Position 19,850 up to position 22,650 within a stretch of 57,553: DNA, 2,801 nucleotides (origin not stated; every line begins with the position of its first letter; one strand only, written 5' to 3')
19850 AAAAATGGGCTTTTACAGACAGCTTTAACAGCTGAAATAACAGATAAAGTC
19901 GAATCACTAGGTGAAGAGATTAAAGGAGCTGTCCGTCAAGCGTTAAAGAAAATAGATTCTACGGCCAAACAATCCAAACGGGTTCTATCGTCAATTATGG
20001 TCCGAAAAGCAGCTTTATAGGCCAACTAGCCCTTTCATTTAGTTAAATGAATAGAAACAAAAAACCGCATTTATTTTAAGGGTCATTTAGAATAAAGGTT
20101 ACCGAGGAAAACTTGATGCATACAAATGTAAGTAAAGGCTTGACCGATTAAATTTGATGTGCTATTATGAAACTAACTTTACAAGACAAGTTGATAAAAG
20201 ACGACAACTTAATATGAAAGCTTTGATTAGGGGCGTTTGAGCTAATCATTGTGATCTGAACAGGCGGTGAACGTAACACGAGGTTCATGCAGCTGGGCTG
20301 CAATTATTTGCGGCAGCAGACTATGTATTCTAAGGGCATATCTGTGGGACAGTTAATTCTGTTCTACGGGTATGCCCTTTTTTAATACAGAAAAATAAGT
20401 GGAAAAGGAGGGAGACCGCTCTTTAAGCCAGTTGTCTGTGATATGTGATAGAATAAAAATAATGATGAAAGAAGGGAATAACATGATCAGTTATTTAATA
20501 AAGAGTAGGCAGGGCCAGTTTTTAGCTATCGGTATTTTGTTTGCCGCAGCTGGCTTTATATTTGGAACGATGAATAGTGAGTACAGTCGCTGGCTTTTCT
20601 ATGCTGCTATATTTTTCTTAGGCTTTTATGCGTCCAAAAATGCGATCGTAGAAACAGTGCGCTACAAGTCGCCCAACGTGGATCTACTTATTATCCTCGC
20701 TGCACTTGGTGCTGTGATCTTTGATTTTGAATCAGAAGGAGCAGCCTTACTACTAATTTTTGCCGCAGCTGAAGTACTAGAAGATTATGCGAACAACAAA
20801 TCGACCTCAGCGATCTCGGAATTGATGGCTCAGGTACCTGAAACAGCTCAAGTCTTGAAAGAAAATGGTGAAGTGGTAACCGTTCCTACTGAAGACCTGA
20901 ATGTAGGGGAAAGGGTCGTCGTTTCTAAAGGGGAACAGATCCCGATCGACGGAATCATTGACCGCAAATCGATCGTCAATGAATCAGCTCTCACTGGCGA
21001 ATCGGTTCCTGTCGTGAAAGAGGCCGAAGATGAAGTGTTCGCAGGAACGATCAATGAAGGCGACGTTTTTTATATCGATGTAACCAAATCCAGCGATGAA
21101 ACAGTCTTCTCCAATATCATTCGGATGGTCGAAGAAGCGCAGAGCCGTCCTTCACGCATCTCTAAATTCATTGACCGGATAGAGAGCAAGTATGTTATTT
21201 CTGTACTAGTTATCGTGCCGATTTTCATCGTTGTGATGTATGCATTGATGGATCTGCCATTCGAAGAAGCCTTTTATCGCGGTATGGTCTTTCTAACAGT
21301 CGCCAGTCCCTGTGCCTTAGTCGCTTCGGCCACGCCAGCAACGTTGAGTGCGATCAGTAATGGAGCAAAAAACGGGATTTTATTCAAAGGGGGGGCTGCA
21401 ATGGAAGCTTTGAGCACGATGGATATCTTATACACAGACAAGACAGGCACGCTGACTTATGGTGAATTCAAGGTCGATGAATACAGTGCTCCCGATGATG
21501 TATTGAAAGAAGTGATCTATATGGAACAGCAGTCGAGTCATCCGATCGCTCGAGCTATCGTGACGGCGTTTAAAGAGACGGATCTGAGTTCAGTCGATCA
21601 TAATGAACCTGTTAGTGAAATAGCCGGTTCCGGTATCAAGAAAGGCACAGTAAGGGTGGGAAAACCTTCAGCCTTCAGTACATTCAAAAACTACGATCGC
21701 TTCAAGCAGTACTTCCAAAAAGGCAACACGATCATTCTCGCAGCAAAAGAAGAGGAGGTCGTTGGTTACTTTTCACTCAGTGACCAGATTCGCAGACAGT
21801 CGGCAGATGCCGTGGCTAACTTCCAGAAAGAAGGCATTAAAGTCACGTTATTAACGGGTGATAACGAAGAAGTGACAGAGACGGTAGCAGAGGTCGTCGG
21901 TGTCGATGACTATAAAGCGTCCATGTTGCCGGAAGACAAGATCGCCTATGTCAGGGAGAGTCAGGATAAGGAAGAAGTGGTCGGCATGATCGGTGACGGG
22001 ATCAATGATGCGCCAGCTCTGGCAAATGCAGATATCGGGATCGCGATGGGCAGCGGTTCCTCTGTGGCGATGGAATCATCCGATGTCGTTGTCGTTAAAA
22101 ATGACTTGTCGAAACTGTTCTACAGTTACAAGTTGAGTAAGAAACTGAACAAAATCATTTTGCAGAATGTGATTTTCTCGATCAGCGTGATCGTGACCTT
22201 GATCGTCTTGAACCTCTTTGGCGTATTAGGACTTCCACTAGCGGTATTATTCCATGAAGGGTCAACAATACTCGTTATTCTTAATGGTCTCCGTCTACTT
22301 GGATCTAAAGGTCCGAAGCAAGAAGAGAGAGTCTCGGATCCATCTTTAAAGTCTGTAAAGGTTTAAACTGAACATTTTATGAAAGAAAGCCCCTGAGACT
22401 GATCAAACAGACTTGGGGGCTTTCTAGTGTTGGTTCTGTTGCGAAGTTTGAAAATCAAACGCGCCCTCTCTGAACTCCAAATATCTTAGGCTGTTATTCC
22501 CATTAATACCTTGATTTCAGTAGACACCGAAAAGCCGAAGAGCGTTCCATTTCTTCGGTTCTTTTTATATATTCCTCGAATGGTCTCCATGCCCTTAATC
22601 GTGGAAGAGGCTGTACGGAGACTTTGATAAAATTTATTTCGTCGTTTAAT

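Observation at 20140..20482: Long structured leader with intrinsic terminator upstream of a P1B-4 (SPC-motif) metal ATPase: candidate Co/Ni-type riboswitch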

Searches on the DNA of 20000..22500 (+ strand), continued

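Call 21: search_rna_families(sources=[L002, L003, L006, L007, L008, L009, L010, L011, L012, L013, L014, L015, L016, L017, L018, L019, L020, L021], threshold=gathering)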
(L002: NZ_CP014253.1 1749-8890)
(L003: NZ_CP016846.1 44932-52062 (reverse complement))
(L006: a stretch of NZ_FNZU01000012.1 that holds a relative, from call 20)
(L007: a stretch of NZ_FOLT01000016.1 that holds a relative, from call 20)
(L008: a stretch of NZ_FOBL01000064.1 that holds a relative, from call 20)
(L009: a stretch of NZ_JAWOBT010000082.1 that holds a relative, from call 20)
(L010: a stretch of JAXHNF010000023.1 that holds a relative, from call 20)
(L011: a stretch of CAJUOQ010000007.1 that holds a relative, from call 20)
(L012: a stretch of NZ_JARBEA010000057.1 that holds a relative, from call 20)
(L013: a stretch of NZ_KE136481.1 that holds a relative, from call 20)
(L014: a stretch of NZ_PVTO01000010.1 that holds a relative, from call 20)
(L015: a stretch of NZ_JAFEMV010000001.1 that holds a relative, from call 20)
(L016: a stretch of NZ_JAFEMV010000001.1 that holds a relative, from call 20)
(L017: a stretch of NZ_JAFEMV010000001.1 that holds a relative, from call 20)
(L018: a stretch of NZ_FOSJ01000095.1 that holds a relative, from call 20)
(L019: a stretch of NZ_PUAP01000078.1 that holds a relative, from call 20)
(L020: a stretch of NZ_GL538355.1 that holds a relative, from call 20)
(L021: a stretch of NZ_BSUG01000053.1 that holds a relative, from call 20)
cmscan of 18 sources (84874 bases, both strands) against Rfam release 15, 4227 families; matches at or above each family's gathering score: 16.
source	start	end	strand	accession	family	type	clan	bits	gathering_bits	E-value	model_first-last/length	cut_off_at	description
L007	1268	1375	+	RF02683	NiCo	Cis-reg; riboswitch;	CL00122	65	37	1.4e-12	1-96/96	no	NiCo (Nickel/Cobalt) riboswitch aptamer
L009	1257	1364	+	RF02683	NiCo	Cis-reg; riboswitch;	CL00122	64.6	37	1.7e-12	1-96/96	no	NiCo (Nickel/Cobalt) riboswitch aptamer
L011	1268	1373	+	RF02683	NiCo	Cis-reg; riboswitch;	CL00122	64.6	37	1.7e-12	1-96/96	no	NiCo (Nickel/Cobalt) riboswitch aptamer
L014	1267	1372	+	RF02683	NiCo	Cis-reg; riboswitch;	CL00122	64.6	37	1.7e-12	1-96/96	no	NiCo (Nickel/Cobalt) riboswitch aptamer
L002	3504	3612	+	RF02683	NiCo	Cis-reg; riboswitch;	CL00122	63.7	37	3.2e-12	1-96/96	no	NiCo (Nickel/Cobalt) riboswitch aptamer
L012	1260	1368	+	RF02683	NiCo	Cis-reg; riboswitch;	CL00122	63.7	37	3.2e-12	1-96/96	no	NiCo (Nickel/Cobalt) riboswitch aptamer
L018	558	666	+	RF02683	NiCo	Cis-reg; riboswitch;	CL00122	63.7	37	3.2e-12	1-96/96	no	NiCo (Nickel/Cobalt) riboswitch aptamer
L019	483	591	+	RF02683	NiCo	Cis-reg; riboswitch;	CL00122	63.7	37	3.2e-12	1-96/96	no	NiCo (Nickel/Cobalt) riboswitch aptamer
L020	1262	1370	+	RF02683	NiCo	Cis-reg; riboswitch;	CL00122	63.7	37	3.2e-12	1-96/96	no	NiCo (Nickel/Cobalt) riboswitch aptamer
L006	1264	1372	+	RF02683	NiCo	Cis-reg; riboswitch;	CL00122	63.3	37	4.3e-12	1-96/96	no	NiCo (Nickel/Cobalt) riboswitch aptamer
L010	1273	1380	+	RF02683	NiCo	Cis-reg; riboswitch;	CL00122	62.7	37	6.2e-12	1-96/96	no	NiCo (Nickel/Cobalt) riboswitch aptamer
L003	3493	3601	+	RF02683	NiCo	Cis-reg; riboswitch;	CL00122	60.7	37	2.3e-11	1-96/96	no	NiCo (Nickel/Cobalt) riboswitch aptamer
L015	1261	1369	+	RF02683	NiCo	Cis-reg; riboswitch;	CL00122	60.7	37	2.3e-11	1-96/96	no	NiCo (Nickel/Cobalt) riboswitch aptamer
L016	1261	1369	+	RF02683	NiCo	Cis-reg; riboswitch;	CL00122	60.7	37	2.3e-11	1-96/96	no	NiCo (Nickel/Cobalt) riboswitch aptamer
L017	1261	1369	+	RF02683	NiCo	Cis-reg; riboswitch;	CL00122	60.7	37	2.3e-11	1-96/96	no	NiCo (Nickel/Cobalt) riboswitch aptamer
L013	1262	1370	+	RF02683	NiCo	Cis-reg; riboswitch;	CL00122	59.1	37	6.8e-11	1-96/96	no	NiCo (Nickel/Cobalt) riboswitch aptamer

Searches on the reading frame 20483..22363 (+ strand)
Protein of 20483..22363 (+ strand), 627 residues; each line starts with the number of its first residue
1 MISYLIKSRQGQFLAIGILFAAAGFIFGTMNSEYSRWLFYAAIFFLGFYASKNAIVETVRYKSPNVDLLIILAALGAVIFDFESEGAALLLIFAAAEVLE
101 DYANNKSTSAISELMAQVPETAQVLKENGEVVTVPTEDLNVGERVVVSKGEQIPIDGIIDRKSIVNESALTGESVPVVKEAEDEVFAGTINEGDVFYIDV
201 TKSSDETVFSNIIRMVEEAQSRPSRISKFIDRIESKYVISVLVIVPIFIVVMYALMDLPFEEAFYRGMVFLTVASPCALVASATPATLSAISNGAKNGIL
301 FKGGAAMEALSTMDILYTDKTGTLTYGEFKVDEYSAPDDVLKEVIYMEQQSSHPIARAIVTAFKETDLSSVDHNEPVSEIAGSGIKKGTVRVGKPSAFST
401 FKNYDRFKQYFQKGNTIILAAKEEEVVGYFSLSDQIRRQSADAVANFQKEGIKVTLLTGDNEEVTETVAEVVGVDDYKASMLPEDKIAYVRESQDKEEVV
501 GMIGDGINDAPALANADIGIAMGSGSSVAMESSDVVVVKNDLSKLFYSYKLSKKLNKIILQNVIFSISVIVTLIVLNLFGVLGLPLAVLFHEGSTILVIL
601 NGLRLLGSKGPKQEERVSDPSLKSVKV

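Call 8: search_protein_families(library=ncbifam, proteins=[window:20483-22363:+])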
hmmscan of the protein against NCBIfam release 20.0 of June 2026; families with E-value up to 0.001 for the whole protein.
window:20483-22363:+ (627 aa): 24 families
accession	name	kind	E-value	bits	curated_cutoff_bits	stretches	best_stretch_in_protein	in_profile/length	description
TIGR01525.1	ATPase-IB_hvy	subfamily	1.5e-178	595.2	346.25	1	66-605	1-560/560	heavy metal translocating P-type ATPase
TIGR01512.1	ATPase-IB2_Cd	subfamily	1.1e-168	562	313.5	1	66-606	1-493/494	cadmium family heavy metal-translocating P-type ATPase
NF008262.1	PRK11033.1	equivalog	2.7e-127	426.1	1005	1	15-608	128-730/731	zinc/cadmium/mercury/lead-transporting ATPase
NF033775.1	P_type_ZntA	exception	1.2e-108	364.4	1240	1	45-608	161-731/732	Zn(II)/Cd(II)/Pb(II) translocating P-type ATPase ZntA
TIGR01511.1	ATPase-IB1_Cu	subfamily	1.3e-105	354.4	397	1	56-605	10-541/542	copper-translocating P-type ATPase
TIGR01494.1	ATPase_P-type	subfamily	1.3e-78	264.6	62.3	1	90-581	3-464/478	HAD-IC family P-type ATPase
NF007952.0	PRK10671.1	equivalog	2.4e-78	264.2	1316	1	94-565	301-784/838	copper-exporting P-type ATPase CopA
TIGR01647.1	ATPase-IIIA_H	equivalog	1.1e-52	179.3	615.5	2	56-339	28-312/755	plasma-membrane proton-efflux P-type ATPase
TIGR01497.1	kdpB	equivalog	1.7e-49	168.6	527.9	1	97-555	81-566/675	potassium-transporting ATPase subunit KdpB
NF010609.0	PRK14010.1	equivalog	2e-47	161.8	1323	1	89-567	72-573/673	K(+)-transporting ATPase subunit B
TIGR01524.1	ATPase-IIIB_Mg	equivalog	9.9e-34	116.3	610.75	3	59-334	65-357/867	magnesium-translocating P-type ATPase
TIGR01517.1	ATPase-IIB_Ca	equivalog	2.8e-30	105.2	507.05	2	481-581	611-711/882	calcium-translocating P-type ATPase, PMCA-type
TIGR01106.1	ATPase-IIC_X-K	subfamily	6.9e-30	103.6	946.1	2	91-352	112-382/997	Na,H/K antiporter P-type ATPase subunit alpha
TIGR01522.1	ATPase-IIA2_Ca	equivalog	3.2e-29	101.3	798.3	2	482-584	572-676/854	calcium-transporting P-type ATPase, PMR1-type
TIGR01116.1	ATPase-IIA1_Ca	equivalog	6.4e-28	97.3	703.4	2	422-545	450-591/799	calcium-translocating P-type ATPase, SERCA-type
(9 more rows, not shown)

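Call 20: find_related_loci(query=window:20483-22363:+, collection=genome_contigs, flank=1500)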
Query window:20483-22363:+ (627 aa) in genome_contigs; peptide patterns used: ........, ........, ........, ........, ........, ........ (x = any residue, [..] = any of these).
92 stretches matched a pattern; 16 encode a relative of the query (tblastn E <= 1e-3); 16 distinct loci.
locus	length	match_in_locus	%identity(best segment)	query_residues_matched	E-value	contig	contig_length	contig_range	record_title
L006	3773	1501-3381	99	1-627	0e+0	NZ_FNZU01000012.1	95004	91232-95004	Alkalibacterium pelagium strain DSM 19183, whole genome shotgun sequence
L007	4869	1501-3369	86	1-626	0e+0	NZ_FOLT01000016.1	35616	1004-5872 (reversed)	Alkalibacterium subtropicum strain DSM 23664, whole genome shotgun sequence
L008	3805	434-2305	87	1-627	0e+0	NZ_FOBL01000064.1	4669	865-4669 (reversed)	Alkalibacterium putridalgicola strain DSM 19182, whole genome shotgun sequence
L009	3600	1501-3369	83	1-626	0e+0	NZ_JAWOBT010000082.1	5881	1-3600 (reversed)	MAG: Alkalibacterium sp. isolate BLK3-3.bin.238 k191_1875557, whole genome shotgun sequence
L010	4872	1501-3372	78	1-624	0e+0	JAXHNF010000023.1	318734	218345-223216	MAG: Alkalibacterium sp. isolate Salar_de_Ascotan_soil_MAG_ASO78 contig_6069_polypolish, whole genome shotgun sequence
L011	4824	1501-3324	76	1-608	0e+0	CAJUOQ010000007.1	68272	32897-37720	MAG TPA_asm: uncultured Atopostipes sp. isolate MGBC164801 genome assembly, contig: MGBC164801.7, whole genome shotgun s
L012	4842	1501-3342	76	1-614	0e+0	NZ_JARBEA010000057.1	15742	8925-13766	Jeotgalibaca caeni strain YN-L-12 YN-L-12_scaffold57, whole genome shotgun sequence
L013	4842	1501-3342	76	1-614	0e+0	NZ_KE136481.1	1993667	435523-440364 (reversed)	Enterococcus malodoratus ATCC 43197 acOtv-supercont2.1, whole genome shotgun sequence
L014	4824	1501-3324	75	1-608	0e+0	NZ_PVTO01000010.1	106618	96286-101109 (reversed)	Alkalibacterium olivapovliticus strain DSM 13175 Ga0180996_110, whole genome shotgun sequence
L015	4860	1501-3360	74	1-626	0e+0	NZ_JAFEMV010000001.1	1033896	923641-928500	Desemzia sp. RIT 804 1, whole genome shotgun sequence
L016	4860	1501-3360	74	1-626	0e+0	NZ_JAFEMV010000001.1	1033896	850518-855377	Desemzia sp. RIT 804 1, whole genome shotgun sequence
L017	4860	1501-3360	74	1-626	0e+0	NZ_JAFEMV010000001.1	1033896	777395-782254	Desemzia sp. RIT 804 1, whole genome shotgun sequence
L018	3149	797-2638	76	1-614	0e+0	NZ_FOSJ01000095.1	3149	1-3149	Marinilactibacillus piezotolerans strain DSM 16108, whole genome shotgun sequence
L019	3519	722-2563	76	1-614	0e+0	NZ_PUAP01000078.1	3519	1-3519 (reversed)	Enterococcus mundtii strain CVM N55263 N55263_S43_L001_R1_001_contig_80, whole genome shotgun sequence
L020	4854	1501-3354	76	1-618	0e+0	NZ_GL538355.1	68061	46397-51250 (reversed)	Listeria grayi DSM 20601 map unlocalized plasmid unnamed SCAFFOLD4, whole genome shotgun sequence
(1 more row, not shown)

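Call 29: search_solved_structures(query=window:20483-22363:+, max_evalue=1e-30)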
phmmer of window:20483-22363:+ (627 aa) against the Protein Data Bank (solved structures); distinct sequences matched with E-value up to 1e-30: 21.
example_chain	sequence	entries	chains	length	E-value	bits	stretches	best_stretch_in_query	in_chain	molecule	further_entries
7qbz_A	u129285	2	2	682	3.6e-97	329.4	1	16-610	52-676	Cadmium translocating P-type ATPase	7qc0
4umv_A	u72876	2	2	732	2.9e-88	300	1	29-607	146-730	ZINC-TRANSPORTING ATPASE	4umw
7r0g_A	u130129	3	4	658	3.7e-79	270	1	70-603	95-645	Putative copper-exporting P-type ATPase A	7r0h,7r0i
3j08_A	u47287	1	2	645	4.4e-79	269.7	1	70-603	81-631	copper-exporting P-type ATPase A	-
3j09_A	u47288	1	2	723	4.7e-79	269.6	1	70-603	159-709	copper-exporting P-type ATPase A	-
3rfu_A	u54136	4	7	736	3.7e-78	266.7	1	76-605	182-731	Copper efflux ATPase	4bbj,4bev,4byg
8q75_A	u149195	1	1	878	1.1e-61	212.3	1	49-571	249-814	Copper-transporting ATPase HMA4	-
8q73_A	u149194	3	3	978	1.2e-61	212.1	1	49-571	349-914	Copper-transporting ATPase HMA4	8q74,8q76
7si3_A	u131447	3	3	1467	1e-58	202.5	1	408-587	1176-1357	P-type Cu(+) transporter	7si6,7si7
7xuk_A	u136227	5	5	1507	1.4e-57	198.7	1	405-612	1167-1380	Copper-transporting ATPase 2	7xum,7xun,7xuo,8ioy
3sky_A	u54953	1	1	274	2.3e-43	151.8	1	307-555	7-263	Copper-exporting P-type ATPase B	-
3skx_A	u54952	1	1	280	3e-43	151.4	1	307-554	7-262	Copper-exporting P-type ATPase B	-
5mrw_B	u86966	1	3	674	6e-41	143.8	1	128-556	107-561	Potassium-transporting ATPase ATP-binding subunit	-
6hra_B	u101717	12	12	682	8.6e-41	143.3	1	128-556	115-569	Potassium-transporting ATPase ATP-binding subunit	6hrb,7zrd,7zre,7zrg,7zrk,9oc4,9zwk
7bgy_B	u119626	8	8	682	2.2e-40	142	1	128-556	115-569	Potassium-transporting ATPase ATP-binding subunit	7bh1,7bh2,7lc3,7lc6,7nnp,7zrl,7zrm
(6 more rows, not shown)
